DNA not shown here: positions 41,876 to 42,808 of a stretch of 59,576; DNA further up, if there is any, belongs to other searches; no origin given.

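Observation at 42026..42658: Minimal Fe-S plus corrinoid-domain protein: AcsC/HgcA fold with a novel cap helix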

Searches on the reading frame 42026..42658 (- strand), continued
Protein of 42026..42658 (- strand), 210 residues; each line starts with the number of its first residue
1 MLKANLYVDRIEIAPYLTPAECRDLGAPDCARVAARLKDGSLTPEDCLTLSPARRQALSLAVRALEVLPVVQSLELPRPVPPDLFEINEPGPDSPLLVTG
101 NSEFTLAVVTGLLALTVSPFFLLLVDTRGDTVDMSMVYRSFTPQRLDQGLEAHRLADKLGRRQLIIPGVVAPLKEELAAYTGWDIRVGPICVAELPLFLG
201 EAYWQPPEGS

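Call 38: predict_structure(alignment_id=A3)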
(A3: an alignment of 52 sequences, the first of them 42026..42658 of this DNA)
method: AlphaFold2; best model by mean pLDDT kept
length: 210 residues; sequences in the alignment: 52
mean_pLDDT: 91.1   pTM: 0.88
mean pLDDT of the five models: 91.1, 90.3, 90.1, 89.5, 89.1
residues with pLDDT >= 90: 166; 70-90: 31; 50-70: 11; < 50: 2
segments of 3 or more residues with pLDDT < 50: none
pLDDT, mean of each block of 10 residues (from residue 1): 80 96 95 96 95 94 91 77 97 96 90 95 92 62 95 96 94 95 96 96 86
secondary structure, 60 per line:
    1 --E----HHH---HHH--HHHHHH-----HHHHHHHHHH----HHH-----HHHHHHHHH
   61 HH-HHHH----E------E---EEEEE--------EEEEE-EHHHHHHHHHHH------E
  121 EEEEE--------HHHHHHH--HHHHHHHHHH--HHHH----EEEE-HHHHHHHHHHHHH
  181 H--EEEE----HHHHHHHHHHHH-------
elements in order: H19-24 H30-39 H52-62 H64-67 E83-87 E96-100 H103-113 E120-125 H134-140 H143-152 H155-158 E163-166 H168-181 E184-187 H192-203

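Call 43: fold_search(model_id=the predicted structure, library=pdb)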
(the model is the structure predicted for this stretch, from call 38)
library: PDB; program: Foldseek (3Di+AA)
matches with E <= 10: 810; with E <= 0.001: 6
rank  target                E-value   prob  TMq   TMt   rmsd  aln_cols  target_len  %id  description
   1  4c1n_G                5.7e-10  1.00  0.55  0.27  10.8       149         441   30  Corrinoid protein reactivation complex with activator (released 2014-08-13)
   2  2h9a_A                3.5e-09  1.00  0.55  0.31   8.4       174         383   28  Corrinoid Iron-Sulfur Protein (released 2006-09-26)
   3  2ycl_A                1.6e-08  1.00  0.56  0.28   6.9       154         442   30  complete structure of the corrinoid,iron-sulfur protein including the N-terminal domain with a 4Fe-4S cluster (released 2011-06-08)
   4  4djd_C                4.9e-07  1.00  0.54  0.27   6.2       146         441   29  Crystal structure of folate-free corrinoid iron-sulfur protein (CFeSP) in complex with its methyltransferase (MeTr) (released 2012-03-14)
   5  9fzy_F                1.0e-06  1.00  0.52  0.26   7.4       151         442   26  Structure of carbon monoxide dehydrogenase/acetyl-CoA synthase (CODH/ACS) in complex with corrinoid iron-sulfur protei (released 2025-02-05)
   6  9a0b_A                6.4e-06  1.00  0.50  0.33   5.1       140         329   30  Structure determination of the HgcAB complex using metagenome sequence data, coevolution analysis, and ab initio struc (released 2020-06-12)
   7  6xt8_B                3.8e-02  0.77  0.30  0.23   6.6       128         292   15  Crystal structure of haloalkane dehalogenase variant DhaA115 domain-swapped dimer type-2 (released 2021-01-27)
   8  3lcr_A                4.6e-02  0.38  0.29  0.24  11.1       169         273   18  Thioesterase from Tautomycetin Biosynthhetic Pathway (released 2010-08-18)
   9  9a7l_B                5.3e-02  0.47  0.28  0.18   7.9       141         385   13  Integrative model of SUCD-SUCC by crosslinking MS and deep learning (released 2024-09-18)
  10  4kaa_B                6.3e-02  0.69  0.30  0.23   6.5       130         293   14  Crystal structure of the halotag2 protein at the resolution 2.3A, Northeast Structural Genomics Consortium (NESG) targ (released 2013-06-05)
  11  7jkr_B                6.3e-02  0.41  0.27  0.17   8.2       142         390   15  GTP-specific succinyl-CoA synthetase complexed with Mg-GMPPNP, phosphohistidine loop pointing towards nucleotide bindi (released 2021-03-10)
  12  6stf_A                7.7e-02  0.23  0.22  0.25  10.9       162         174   14  Human Rab8a phosphorylated at Ser111 in complex with GDP (released 2020-04-22)
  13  6ty7_B                9.2e-02  0.57  0.30  0.23   7.3       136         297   14  Crystal structure of haloalkane dehalogenase variant DhaA115 domain-swapped dimer type-1 (released 2021-01-27)
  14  8b6p_A                9.2e-02  0.54  0.31  0.24   8.6       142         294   13  X-ray structure of the haloalkane dehalogenase HaloTag7 circular permutated at positions 154-156 (cpHaloTag7_154-156) (released 2023-10-11)
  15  8ilt_B                9.2e-02  0.28  0.24  0.21   7.0       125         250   15  Crystal structure of Est30 (released 2024-03-06)
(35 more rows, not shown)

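Call 60: search_protein_families(library=pfam, alignment_id=A1, max_evalue=0.01)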
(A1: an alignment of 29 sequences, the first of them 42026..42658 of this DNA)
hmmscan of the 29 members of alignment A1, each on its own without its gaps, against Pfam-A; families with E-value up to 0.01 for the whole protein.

A. member 1, window:42026-42658:- (210 aa): 1 family
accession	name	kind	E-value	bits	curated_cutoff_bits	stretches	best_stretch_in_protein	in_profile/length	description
PF03599.22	CdhD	-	1.2e-15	57.6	24.8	1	77-190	265-378/387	CO dehydrogenase/acetyl-CoA synthase delta subunit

B. families by the number of members that match (of 29 scanned): 3 families
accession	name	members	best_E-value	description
PF03599.22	CdhD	29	6.9e-20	CO dehydrogenase/acetyl-CoA synthase delta subunit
PF04060.18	FeS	17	1.5e-12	Putative Fe-S cluster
PF14149.11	YhfH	1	0.0053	YhfH-like protein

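Call 68: find_homologous_proteins(query=P0171, max_evalue=1e-10)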
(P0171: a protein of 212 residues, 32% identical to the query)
Query P0171 (212 aa): 141 proteins with E <= 1e-10 among 438 candidates; the best 120 are listed.
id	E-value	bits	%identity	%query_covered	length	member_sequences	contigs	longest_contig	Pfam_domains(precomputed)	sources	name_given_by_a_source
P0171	9.4e-136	468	100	100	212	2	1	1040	PF04060.19,PF03599.23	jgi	-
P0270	2.9e-119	414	89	98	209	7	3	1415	PF04060.19,PF03599.23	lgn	-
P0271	3.7e-105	368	79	100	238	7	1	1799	PF04060.19,PF03599.23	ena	-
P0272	1.7e-104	366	79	99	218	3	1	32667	PF04060.19,PF03599.23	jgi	jgi:CO dehydrogenase/acetyl-CoA synthase gamma subunit (corrinoid Fe-S protein)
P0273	6.5e-103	361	77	99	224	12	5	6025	PF04060.19,PF03599.23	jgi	jgi:acetyl-CoA decarbonylase/synthase complex subunit gamma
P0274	1.7e-102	360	75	98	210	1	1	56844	PF04060.19,PF03599.23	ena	-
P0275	1.6e-101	356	76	98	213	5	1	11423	PF04060.19,PF03599.23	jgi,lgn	-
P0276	1.8e-101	356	78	98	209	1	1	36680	PF04060.19,PF03599.23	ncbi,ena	ncbi:MAG: (Fe-S)-binding protein [Desulfomonilaceae bacterium]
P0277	4.6e-101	355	76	98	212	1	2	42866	PF04060.19,PF03599.23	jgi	jgi:CO dehydrogenase/acetyl-CoA synthase gamma subunit (corrinoid Fe-S protein)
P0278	1.0e-100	354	75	98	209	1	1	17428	PF04060.19,PF03599.23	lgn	-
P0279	1.1e-100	354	75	99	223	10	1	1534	PF04060.19,PF03599.23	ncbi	-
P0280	1.0e-99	350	74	98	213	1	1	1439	PF04060.19,PF03599.23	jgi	jgi:CO dehydrogenase/acetyl-CoA synthase gamma subunit (corrinoid Fe-S protein)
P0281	2.3e-99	349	75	99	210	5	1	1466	PF04060.19,PF03599.23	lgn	-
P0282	3.2e-99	349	76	99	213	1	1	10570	PF04060.19,PF03599.23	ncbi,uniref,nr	ncbi:MAG: hypothetical protein HY912_21875 [Desulfomonile tiedjei]|uniref:4Fe-4S domain-containing p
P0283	4.8e-99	348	74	98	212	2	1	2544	PF04060.19,PF03599.23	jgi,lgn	-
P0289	1.3e-95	337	72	98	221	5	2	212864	PF04060.19,PF03599.23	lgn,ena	-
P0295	4.4e-94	332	70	98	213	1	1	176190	PF04060.19,PF03599.23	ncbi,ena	-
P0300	4.3e-92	326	70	99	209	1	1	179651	PF04060.19,PF03599.23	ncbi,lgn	-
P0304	4.3e-91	322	70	99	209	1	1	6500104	PF04060.19,PF03599.23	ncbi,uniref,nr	ncbi:(Fe-S)-binding protein [Desulfomonile tiedjei]|uniref:CO dehydrogenase/acetyl-CoA synthase gamm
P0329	8.0e-78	279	57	97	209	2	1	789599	PF04060.19,PF03599.23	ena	-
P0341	1.9e-55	206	47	96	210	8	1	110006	PF04060.19,PF03599.23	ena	-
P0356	5.3e-51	191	46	95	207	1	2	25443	PF04060.19,PF03599.23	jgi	jgi:CO dehydrogenase/acetyl-CoA synthase gamma subunit (corrinoid Fe-S protein)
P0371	3.3e-49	185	46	95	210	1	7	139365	PF04060.19,PF03599.23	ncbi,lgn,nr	ncbi:MAG: hypothetical protein GX443_15365 [Deltaproteobacteria bacterium]|nr:hypothetical protein [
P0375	6.3e-49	185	45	97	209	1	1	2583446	PF04060.19,PF03599.23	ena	-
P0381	1.4e-48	183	44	95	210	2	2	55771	PF04060.19,PF03599.23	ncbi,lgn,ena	-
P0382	2.5e-48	183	45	96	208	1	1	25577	PF04060.19,PF03599.23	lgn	-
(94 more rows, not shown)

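Call 69: find_encoding_contigs(protein=P0304, flank=6000, max_places=2)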
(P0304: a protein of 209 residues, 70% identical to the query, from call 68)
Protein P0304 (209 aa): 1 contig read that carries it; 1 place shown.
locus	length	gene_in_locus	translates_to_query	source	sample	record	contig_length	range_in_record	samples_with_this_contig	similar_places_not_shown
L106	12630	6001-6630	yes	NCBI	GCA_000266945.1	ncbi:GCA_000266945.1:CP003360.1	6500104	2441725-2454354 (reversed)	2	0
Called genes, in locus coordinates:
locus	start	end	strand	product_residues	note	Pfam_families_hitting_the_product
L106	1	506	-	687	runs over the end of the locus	PF00723:Glyco_hydro_15, PF22422:MGH1-like_GH (faint)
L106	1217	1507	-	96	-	-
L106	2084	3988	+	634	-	PF00512:HisKA, PF02518:HATPase_c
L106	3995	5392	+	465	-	PF00072:Response_reg, PF00158:Sigma54_activat, PF14532:Sigma54_activ_2, PF00004:AAA (faint), PF07728:AAA_5 (weak), PF25601:AAA_lid_14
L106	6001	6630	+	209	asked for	PF04060:FeS, PF03599:CdhD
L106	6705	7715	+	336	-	PF01208:URO-D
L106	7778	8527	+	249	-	PF02607:B12-binding_2, PF02310:B12-binding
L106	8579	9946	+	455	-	PF12176:MtaB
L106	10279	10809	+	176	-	PF02293:AmiS_UreI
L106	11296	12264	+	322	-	PF02492:cobW, PF07683:CobW_C (weak)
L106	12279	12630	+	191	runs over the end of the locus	-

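Call 70: find_encoding_contigs(protein=P0341, flank=6000, max_places=2)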
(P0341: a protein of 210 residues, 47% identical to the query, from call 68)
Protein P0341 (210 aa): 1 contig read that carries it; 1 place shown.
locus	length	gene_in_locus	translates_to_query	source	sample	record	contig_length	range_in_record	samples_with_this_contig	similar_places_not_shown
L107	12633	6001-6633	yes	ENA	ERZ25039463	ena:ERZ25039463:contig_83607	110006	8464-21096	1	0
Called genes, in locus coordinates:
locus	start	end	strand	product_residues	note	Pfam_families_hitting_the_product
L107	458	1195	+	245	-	PF01790:LGT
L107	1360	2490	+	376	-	PF13385:Laminin_G_3 (faint)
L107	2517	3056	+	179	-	-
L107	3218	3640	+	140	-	PF01252:Peptidase_A8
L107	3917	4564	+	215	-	PF01914:MarC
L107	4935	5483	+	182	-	PF10865:DUF2703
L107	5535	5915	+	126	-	PF12840:HTH_20 (weak), PF01022:HTH_5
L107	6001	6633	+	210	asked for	PF04060:FeS, PF03599:CdhD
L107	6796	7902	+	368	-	PF01758:SBF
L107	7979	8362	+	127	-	PF13098:Thioredoxin_2, PF00085:Thioredoxin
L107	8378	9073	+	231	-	PF02683:DsbD_TM, PF13386:DsbD_2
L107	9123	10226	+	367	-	PF03773:ArsP_1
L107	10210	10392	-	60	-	-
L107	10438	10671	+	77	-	PF13192:Thioredoxin_3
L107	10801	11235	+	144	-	PF01451:LMWPc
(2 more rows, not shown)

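Call 71: find_encoding_contigs(protein=P0375, flank=6000, max_places=2)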
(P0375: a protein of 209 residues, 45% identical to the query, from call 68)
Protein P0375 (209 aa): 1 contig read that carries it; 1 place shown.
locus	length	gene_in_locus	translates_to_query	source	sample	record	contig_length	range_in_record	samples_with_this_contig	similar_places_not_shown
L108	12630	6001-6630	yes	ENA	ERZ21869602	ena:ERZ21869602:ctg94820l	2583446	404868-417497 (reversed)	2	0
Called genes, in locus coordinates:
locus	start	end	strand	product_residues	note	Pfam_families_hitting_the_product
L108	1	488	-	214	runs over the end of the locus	-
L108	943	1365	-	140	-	-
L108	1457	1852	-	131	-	PF00085:Thioredoxin, PF13098:Thioredoxin_2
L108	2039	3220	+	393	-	-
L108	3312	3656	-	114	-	PF12840:HTH_20, PF01022:HTH_5, PF13412:HTH_24 (faint)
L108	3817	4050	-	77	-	PF13192:Thioredoxin_3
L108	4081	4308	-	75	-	PF03773:ArsP_1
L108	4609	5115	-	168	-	PF03773:ArsP_1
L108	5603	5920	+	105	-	-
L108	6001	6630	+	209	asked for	PF04060:FeS, PF03599:CdhD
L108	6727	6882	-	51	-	-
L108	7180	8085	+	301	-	PF01758:SBF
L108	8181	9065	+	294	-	PF13495:Phage_int_SAM_4, PF00589:Phage_integrase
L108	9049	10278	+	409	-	PF14319:Zn_Tnp_IS91, PF04986:Y2_Tnp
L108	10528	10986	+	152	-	-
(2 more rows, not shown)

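Call 73: find_encoding_contigs(protein=P0329, flank=6000, max_places=1)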
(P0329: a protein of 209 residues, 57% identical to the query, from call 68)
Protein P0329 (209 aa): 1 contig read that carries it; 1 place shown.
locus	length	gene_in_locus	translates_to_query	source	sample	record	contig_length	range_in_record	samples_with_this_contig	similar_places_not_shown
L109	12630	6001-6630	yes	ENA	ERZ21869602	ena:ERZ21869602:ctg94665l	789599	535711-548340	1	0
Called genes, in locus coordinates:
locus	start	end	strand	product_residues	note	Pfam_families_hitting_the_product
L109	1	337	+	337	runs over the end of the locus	PF13717:Zn_ribbon_4, PF04893:Yip1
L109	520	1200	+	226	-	PF00571:CBS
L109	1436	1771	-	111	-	-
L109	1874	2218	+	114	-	PF14358:DUF4405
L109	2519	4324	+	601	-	PF00512:HisKA, PF07568:HisKA_2 (faint), PF02518:HATPase_c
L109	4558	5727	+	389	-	PF00072:Response_reg (weak), PF00158:Sigma54_activat, PF14532:Sigma54_activ_2, PF07728:AAA_5 (weak), PF25601:AAA_lid_14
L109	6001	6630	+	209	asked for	PF04060:FeS, PF03599:CdhD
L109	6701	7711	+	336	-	PF01208:URO-D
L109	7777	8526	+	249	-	PF02607:B12-binding_2, PF02310:B12-binding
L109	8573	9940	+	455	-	PF12176:MtaB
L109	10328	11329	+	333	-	PF02492:cobW, PF07683:CobW_C (weak)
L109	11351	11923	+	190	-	-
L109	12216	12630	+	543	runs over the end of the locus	PF17651:Raco_middle, PF14574:RACo_C_ter, PF12838:Fer4_7 (weak)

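Call 74: find_encoding_contigs(protein=P0295, flank=6000, max_places=1)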
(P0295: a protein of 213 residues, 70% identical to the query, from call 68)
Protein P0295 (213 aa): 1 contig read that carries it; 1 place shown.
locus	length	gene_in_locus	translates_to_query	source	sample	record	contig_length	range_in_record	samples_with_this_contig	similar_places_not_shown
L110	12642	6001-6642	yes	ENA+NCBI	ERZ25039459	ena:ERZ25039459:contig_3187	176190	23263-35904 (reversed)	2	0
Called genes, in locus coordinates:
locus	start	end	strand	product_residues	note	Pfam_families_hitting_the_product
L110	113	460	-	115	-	-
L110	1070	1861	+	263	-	-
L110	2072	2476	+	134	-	PF12840:HTH_20 (weak), PF01022:HTH_5 (weak)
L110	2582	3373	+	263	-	-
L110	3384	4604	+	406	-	PF12704:MacB_PCD, PF02687:FtsX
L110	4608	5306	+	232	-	PF00005:ABC_tran, PF02463:SMC_N (faint), PF13555:AAA_29 (faint), PF13304:AAA_21 (faint)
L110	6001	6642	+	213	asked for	PF04060:FeS, PF03599:CdhD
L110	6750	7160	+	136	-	PF01022:HTH_5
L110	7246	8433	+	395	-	PF01758:SBF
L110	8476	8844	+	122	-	PF01451:LMWPc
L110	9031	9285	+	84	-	-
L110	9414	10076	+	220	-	PF13353:Fer4_12 (weak), PF04055:Radical_SAM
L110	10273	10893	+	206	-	PF13186:SPASM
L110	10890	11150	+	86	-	PF01451:LMWPc (weak)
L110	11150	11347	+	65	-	-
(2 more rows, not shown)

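Call 75: find_encoding_contigs(protein=P0371, flank=6000, max_places=1)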
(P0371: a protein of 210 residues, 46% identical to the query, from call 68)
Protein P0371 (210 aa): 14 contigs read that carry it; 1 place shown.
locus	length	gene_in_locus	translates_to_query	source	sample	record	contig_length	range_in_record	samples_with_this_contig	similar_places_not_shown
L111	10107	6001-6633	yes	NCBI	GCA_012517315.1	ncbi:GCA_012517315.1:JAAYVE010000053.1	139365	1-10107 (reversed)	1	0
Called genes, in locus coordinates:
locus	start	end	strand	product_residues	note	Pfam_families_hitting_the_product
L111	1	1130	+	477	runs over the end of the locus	PF13462:Thioredoxin_4, PF01323:DSBA, PF13098:Thioredoxin_2 (faint)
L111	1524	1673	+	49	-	-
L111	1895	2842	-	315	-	PF01609:DDE_Tnp_1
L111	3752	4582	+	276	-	PF01135:PCMT, PF01209:Ubie_methyltran, PF06325:PrmA, PF13489:Methyltransf_23, PF13847:Methyltransf_31, PF08241:Methyltransf_11, PF08242:Methyltransf_12, PF13649:Methyltransf_25, +7 more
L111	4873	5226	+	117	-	PF12840:HTH_20, PF01022:HTH_5, PF13412:HTH_24 (faint)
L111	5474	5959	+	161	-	PF01451:LMWPc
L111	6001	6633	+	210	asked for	PF04060:FeS, PF03599:CdhD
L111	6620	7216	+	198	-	PF00581:Rhodanese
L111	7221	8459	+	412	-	PF02754:CCG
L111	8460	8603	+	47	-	-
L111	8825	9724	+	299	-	PF00126:HTH_1, PF12727:PBP_like (weak), PF03466:LysR_substrate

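Call 76: find_encoding_contigs(protein=P0381, flank=6000, max_places=1)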
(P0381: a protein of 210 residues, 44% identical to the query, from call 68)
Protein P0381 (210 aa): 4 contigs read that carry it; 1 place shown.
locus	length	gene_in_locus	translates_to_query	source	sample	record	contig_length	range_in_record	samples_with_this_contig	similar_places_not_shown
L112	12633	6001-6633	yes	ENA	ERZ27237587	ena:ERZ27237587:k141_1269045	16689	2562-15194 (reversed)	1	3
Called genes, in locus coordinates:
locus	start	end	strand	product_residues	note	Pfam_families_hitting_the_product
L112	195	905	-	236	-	PF02683:DsbD_TM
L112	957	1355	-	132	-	PF00085:Thioredoxin, PF13098:Thioredoxin_2 (weak)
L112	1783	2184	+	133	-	PF25213:HVO_A0261_N (weak), PF01022:HTH_5, PF12840:HTH_20, PF13412:HTH_24 (weak), PF01047:MarR (weak)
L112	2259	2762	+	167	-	PF13192:Thioredoxin_3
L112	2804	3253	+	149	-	PF01597:GCV_H, PF00364:Biotin_lipoyl (faint)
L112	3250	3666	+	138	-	PF08859:DGC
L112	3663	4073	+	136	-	PF08859:DGC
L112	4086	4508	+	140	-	PF02566:OsmC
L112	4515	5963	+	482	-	PF01134:GIDA (faint), PF01262:AlaDh_PNT_C (faint), PF03486:HI0933_like (faint), PF07992:Pyr_redox_2, PF12831:FAD_oxidored (faint), PF13738:Pyr_redox_3 (weak), PF00070:Pyr_redox, PF02852:Pyr_redox_dim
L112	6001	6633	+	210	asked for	PF04060:FeS, PF03599:CdhD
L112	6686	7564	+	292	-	PF04055:Radical_SAM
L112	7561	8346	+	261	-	PF21948:LplA-B_cat, PF03099:BPL_LplA_LipB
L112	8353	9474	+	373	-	PF07396:Porin_O_P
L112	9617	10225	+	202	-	PF02663:FmdE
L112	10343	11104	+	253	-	PF01925:TauE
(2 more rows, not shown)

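Call 78: find_related_loci(query=A4, collection=metagenome_contigs, flank=6000)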
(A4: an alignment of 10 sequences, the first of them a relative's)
Query A4 (213 aa) in metagenome_contigs; peptide patterns used: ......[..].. (x = any residue, [..] = any of these).
108 stretches matched a pattern; 81 encode a relative of the query (tblastn E <= 1e-3); the best 80 are kept; 80 distinct loci.
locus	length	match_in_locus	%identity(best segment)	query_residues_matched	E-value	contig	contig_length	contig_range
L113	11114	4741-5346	54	1-202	7e-74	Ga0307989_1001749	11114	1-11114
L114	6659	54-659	52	1-202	8e-71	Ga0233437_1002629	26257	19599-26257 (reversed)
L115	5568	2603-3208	52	1-202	8e-71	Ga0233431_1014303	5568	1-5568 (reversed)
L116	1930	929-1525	44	1-199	2e-58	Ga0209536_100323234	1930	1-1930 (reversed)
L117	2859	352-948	48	1-199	5e-56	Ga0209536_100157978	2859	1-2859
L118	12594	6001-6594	48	1-199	1e-54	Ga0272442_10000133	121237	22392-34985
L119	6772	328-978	45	1-212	2e-53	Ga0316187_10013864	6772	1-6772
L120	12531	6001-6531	48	1-202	8e-53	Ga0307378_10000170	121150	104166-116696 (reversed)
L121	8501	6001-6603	44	1-202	7e-50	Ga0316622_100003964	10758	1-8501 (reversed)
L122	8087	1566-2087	46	1-199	5e-49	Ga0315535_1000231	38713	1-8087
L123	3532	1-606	44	1-202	9e-49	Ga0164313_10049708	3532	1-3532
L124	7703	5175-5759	45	4-199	3e-48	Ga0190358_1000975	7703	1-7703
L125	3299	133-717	45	4-199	2e-48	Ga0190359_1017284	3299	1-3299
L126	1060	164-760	40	4-202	2e-49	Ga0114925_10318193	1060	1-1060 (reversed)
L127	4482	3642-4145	44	1-202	6e-47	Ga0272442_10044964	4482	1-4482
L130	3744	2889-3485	38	4-202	5e-45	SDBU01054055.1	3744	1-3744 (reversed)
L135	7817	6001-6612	37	4-207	2e-44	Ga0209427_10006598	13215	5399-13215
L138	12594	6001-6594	39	1-199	4e-44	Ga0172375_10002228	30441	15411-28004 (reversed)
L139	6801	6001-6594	39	1-199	4e-44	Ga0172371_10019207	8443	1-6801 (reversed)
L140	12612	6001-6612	37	4-207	5e-44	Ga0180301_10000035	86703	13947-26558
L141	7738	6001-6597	39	1-199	1e-43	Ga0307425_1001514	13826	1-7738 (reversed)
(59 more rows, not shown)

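Call 82: search_protein_families(library=pfam, proteins=[L135:4725-6005:+, L130:2-1240:+, L140:2625-3311:+, L114:762-1529:-, L115:4146-5063:-, L120:8673-10268:-, L139:3925-4734:-, L141:2379-2768:-, L141:2811-3899:-, L138:3027-3914:+], max_evalue=0.001)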
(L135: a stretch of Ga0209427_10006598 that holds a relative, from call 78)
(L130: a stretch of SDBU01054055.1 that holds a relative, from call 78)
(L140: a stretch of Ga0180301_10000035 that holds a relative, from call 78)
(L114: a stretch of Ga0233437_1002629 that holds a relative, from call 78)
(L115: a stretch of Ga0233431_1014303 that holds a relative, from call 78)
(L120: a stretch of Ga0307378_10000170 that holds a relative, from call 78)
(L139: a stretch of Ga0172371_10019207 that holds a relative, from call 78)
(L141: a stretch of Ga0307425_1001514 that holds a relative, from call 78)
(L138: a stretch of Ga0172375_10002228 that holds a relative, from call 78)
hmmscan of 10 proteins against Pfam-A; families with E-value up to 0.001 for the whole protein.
L135:4725-6005:+ (426 aa): 2 families
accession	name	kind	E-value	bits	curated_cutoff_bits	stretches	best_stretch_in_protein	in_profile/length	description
PF02875.26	Mur_ligase_C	-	1.2e-18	68.6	28.4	1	289-408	1-126/127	Mur ligase, glutamate ligase domain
PF08245.18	Mur_ligase_M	-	2.8e-14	54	24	1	46-262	1-199/200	Mur ligase middle domain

L130:2-1240:+ (412 aa): 1 family
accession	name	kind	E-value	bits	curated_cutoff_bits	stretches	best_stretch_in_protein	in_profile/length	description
PF01808.24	AICARFT_IMPCHas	-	1.3e-61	209.2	25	1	43-310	76-311/311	AICARFT/IMPCHase bienzyme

L140:2625-3311:+ (228 aa): 2 families
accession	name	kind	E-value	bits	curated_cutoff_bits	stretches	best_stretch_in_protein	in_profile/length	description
PF01808.24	AICARFT_IMPCHas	-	1.3e-15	58.2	25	1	154-213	1-59/311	AICARFT/IMPCHase bienzyme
PF02142.27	MGS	-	2.1e-08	34.6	24.1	1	39-148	13-93/94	MGS-like domain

L114:762-1529:- (255 aa): 2 families
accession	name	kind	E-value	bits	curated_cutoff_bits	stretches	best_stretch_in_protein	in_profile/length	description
PF07702.18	UTRA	-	3.4e-32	111.6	23.8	1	105-238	7-141/141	UTRA domain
PF00392.27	GntR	-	4.3e-17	62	27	1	13-75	2-64/64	Bacterial regulatory proteins, gntR family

L115:4146-5063:- (305 aa): 2 families
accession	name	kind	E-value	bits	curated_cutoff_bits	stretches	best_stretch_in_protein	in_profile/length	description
PF01633.27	Choline_kinase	-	4.6e-26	92.3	29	1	32-227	5-211/300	Choline/ethanolamine kinase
PF01636.29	APH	-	8.5e-14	52.3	23.2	1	33-238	7-230/239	Phosphotransferase enzyme family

L120:8673-10268:- (531 aa): 2 families
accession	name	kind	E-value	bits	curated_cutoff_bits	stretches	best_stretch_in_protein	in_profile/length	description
PF00361.26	Proton_antipo_M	-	2.2e-76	257.3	21.5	1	151-458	1-293/294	NADH:quinone oxidoreductase/Mrp antiporter, TM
PF00335.26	Tetraspanin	-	0.00016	21.8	32.1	1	377-489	13-126/225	Tetraspanin family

L139:3925-4734:- (269 aa): 1 family
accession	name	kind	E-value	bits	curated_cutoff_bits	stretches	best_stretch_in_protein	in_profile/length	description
PF04060.18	FeS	-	1.7e-13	50.5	23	1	209-241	1-33/33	Putative Fe-S cluster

L141:2379-2768:- (129 aa): 4 families
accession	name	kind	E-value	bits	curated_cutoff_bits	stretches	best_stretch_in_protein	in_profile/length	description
PF00085.26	Thioredoxin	-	3.2e-08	34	23.5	1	37-122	18-102/103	Thioredoxin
PF13098.12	Thioredoxin_2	-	1.4e-07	32.2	27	1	36-121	4-104/104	Thioredoxin-like domain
PF13905.12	Thioredoxin_8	-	0.00018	22.2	27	0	41-83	5-47/94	Thioredoxin-like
PF13192.12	Thioredoxin_3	-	0.00034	21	24.8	1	45-121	7-74/76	Thioredoxin domain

L141:2811-3899:- (362 aa): 1 family
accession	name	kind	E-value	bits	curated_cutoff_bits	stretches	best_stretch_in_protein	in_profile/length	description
PF01758.21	SBF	-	6.9e-61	205.7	24.3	1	55-251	2-190/191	Sodium Bile acid symporter family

L138:3027-3914:+ (295 aa): 3 families
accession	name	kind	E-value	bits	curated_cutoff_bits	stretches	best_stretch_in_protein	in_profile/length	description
PF01343.23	Peptidase_S49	-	1.9e-53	181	24.9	1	99-248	4-153/154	Peptidase family S49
PF00574.28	CLP_protease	-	1.2e-08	35.5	20.2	1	55-123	30-97/182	Clp protease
PF25145.1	NfeD1b_N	-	5e-07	29.9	40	1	67-145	27-103/189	NfeD1b, N-terminal domain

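Call 84: find_encoding_contigs(protein=P0289, flank=5000, max_places=1)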
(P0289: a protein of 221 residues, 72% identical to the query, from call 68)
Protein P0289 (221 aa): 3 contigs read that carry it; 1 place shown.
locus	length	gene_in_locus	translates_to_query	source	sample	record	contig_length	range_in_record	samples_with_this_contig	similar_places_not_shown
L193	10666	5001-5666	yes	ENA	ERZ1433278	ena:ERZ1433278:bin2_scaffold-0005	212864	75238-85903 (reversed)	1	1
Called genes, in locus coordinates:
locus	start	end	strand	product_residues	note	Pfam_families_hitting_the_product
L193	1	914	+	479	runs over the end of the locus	PF03773:ArsP_1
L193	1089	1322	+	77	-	PF13192:Thioredoxin_3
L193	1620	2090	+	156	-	-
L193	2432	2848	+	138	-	PF00085:Thioredoxin, PF13098:Thioredoxin_2 (weak)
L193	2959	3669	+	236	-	PF02683:DsbD_TM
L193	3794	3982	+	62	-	-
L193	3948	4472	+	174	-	PF04060:FeS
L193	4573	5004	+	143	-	PF12840:HTH_20, PF01022:HTH_5 (weak)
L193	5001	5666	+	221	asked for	PF04060:FeS, PF03599:CdhD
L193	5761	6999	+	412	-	PF13593:SBF_like, PF01758:SBF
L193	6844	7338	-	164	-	-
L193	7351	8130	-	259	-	PF00378:ECH_1, PF16113:ECH_2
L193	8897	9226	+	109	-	PF04255:DUF433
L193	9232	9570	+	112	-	PF18480:DUF5615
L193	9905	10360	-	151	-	PF13581:HATPase_c_2, PF02518:HATPase_c (weak)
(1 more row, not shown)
